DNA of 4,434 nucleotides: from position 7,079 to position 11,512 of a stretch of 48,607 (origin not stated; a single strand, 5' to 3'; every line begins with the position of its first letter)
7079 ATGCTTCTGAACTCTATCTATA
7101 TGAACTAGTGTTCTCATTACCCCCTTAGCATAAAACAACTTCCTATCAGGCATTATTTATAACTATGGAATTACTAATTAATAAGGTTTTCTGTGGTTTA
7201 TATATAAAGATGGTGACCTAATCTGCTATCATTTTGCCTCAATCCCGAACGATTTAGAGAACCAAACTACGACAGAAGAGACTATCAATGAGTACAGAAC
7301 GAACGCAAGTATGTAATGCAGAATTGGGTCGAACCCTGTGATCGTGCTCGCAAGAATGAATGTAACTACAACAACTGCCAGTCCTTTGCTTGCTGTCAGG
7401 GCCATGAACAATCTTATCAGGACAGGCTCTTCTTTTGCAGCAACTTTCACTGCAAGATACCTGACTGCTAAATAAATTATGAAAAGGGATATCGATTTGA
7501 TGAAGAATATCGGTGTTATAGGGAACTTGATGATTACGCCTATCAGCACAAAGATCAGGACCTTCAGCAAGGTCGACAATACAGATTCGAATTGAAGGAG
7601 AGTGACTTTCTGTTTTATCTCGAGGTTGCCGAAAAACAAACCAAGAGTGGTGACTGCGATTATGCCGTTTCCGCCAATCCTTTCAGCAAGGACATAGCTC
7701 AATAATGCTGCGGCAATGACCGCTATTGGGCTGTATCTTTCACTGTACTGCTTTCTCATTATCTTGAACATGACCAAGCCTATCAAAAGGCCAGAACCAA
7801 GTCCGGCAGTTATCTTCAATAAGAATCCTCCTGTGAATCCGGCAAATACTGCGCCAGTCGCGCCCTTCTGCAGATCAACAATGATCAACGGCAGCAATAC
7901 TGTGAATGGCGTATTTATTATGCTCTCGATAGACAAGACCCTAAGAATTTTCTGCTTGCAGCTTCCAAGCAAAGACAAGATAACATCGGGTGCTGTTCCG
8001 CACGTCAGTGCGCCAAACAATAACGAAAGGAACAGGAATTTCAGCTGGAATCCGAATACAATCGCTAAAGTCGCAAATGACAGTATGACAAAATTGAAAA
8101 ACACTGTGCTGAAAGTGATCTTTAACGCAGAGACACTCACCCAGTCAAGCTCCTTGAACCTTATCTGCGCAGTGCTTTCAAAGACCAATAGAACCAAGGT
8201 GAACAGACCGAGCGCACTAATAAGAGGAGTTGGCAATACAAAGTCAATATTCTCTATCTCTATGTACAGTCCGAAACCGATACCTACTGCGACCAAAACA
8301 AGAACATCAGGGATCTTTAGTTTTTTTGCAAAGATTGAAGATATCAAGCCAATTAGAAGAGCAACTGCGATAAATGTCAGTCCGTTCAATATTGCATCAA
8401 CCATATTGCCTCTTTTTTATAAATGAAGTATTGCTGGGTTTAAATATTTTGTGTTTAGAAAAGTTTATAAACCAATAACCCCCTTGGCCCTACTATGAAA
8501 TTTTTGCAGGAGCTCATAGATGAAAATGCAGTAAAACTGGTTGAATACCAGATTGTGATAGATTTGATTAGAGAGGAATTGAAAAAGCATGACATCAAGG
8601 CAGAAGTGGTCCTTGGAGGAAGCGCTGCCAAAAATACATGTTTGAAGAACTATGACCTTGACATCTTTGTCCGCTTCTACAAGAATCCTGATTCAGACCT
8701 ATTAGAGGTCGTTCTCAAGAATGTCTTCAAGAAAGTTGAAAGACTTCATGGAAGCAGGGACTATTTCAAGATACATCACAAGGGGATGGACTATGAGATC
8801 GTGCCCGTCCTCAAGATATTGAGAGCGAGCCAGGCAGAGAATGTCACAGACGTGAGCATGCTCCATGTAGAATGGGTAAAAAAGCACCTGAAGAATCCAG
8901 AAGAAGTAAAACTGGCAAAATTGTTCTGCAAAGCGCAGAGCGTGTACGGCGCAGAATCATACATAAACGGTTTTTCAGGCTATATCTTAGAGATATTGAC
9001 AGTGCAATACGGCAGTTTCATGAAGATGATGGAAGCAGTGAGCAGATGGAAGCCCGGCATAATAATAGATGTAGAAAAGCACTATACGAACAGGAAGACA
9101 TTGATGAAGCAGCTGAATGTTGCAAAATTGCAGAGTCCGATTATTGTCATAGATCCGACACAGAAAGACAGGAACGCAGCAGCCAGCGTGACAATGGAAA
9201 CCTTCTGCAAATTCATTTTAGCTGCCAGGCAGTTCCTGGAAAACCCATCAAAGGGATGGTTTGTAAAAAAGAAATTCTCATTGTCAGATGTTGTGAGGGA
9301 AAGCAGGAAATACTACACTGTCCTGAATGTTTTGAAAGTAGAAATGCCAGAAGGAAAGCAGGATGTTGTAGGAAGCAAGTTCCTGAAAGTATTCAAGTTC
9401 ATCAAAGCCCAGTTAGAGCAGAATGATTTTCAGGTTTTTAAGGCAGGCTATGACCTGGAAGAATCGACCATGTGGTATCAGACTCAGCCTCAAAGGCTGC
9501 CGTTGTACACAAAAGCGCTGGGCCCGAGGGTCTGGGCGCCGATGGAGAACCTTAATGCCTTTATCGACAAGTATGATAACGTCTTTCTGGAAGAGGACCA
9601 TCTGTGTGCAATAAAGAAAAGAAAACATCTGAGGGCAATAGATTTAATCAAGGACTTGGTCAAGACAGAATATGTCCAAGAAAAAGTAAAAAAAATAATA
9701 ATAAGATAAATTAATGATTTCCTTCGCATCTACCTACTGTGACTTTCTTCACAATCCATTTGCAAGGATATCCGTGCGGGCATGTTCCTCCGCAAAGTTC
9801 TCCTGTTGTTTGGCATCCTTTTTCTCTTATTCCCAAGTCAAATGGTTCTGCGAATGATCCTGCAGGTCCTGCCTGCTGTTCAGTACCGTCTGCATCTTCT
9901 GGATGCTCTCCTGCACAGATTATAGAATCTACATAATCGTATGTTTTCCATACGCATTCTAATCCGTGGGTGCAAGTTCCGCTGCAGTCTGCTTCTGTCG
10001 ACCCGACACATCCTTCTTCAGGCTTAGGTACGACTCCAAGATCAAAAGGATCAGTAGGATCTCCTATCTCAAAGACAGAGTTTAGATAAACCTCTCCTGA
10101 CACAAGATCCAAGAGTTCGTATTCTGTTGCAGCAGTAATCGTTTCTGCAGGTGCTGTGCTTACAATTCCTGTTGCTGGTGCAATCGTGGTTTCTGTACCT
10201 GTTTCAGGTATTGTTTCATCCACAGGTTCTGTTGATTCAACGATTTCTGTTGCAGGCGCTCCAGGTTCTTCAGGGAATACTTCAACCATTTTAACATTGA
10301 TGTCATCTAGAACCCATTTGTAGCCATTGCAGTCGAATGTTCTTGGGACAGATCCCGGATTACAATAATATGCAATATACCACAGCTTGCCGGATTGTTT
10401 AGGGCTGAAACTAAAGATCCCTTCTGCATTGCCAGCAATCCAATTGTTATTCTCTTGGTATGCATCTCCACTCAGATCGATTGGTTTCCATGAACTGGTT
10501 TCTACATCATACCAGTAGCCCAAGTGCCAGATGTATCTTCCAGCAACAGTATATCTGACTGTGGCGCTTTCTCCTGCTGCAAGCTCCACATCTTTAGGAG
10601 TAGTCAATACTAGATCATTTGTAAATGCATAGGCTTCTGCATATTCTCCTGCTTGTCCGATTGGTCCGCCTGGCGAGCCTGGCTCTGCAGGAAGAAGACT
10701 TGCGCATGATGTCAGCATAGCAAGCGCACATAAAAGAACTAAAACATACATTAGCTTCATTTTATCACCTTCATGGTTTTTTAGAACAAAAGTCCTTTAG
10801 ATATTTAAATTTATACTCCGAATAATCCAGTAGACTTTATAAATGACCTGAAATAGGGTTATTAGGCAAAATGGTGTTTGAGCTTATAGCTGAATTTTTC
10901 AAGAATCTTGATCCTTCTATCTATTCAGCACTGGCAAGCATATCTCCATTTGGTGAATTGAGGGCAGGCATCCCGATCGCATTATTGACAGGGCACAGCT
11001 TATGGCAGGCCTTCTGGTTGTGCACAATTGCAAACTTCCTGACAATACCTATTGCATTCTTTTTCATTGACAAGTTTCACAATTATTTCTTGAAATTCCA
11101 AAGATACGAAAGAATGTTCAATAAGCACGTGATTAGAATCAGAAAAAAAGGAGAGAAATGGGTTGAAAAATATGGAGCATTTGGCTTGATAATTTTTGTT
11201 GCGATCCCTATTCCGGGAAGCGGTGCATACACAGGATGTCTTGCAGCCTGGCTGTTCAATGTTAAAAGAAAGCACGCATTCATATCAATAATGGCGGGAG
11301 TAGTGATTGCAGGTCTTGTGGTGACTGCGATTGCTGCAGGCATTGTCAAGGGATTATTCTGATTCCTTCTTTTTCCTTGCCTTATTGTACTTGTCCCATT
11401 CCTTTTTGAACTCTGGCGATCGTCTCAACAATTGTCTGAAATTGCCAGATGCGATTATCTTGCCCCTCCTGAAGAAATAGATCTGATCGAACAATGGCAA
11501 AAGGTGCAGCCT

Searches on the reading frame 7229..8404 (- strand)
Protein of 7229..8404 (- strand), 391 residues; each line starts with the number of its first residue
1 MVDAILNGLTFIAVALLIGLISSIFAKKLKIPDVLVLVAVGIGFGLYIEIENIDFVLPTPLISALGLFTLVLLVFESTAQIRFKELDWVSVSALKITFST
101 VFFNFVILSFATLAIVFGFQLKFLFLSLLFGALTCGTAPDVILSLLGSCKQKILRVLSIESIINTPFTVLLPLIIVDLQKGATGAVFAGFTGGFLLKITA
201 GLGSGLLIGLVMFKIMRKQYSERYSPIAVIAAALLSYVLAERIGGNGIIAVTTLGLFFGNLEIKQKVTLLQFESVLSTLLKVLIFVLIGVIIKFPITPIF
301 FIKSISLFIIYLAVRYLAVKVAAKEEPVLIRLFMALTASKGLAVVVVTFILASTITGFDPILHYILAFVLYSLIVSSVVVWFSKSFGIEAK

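Call 47: search_protein_families(library=pfam, proteins=[window:7229-8404:-], max_evalue=0.00001)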
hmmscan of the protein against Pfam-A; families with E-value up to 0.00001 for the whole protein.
window:7229-8404:- (391 aa): 1 family
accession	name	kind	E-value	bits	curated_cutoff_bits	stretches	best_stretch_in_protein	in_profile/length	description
PF00999.27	Na_H_Exchanger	-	6.9e-26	91.4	26.2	1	14-376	3-365/375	Sodium/hydrogen exchanger, transmembrane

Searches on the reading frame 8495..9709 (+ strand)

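Call 47: search_protein_families(library=pfam, proteins=[window:8495-9709:+], max_evalue=0.00001)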
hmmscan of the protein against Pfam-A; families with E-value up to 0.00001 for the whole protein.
window:8495-9709:+ (404 aa): 3 families
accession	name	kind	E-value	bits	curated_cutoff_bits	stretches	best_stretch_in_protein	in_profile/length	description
PF09249.16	tRNA_NucTransf2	-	1.4e-36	125.6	27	1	136-256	1-112/113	tRNA nucleotidyltransferase, second domain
PF21133.2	CAA_C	-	3.5e-11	43.4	22.2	1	277-391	5-122/144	CCA-adding enzyme, C-terminal domain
PF01909.29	NTP_transf_2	-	1.3e-08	35.5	21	1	23-110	2-79/93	Nucleotidyltransferase domain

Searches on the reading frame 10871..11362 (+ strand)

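Call 47: search_protein_families(library=pfam, proteins=[window:10871-11362:+], max_evalue=0.00001)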
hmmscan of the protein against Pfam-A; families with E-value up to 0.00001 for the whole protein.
window:10871-11362:+ (163 aa): 1 family
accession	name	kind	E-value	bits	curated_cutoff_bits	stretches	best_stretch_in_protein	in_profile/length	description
PF06695.16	Sm_multidrug_ex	-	5e-37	127.6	30.7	1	29-150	1-121/121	Putative small multi-drug export protein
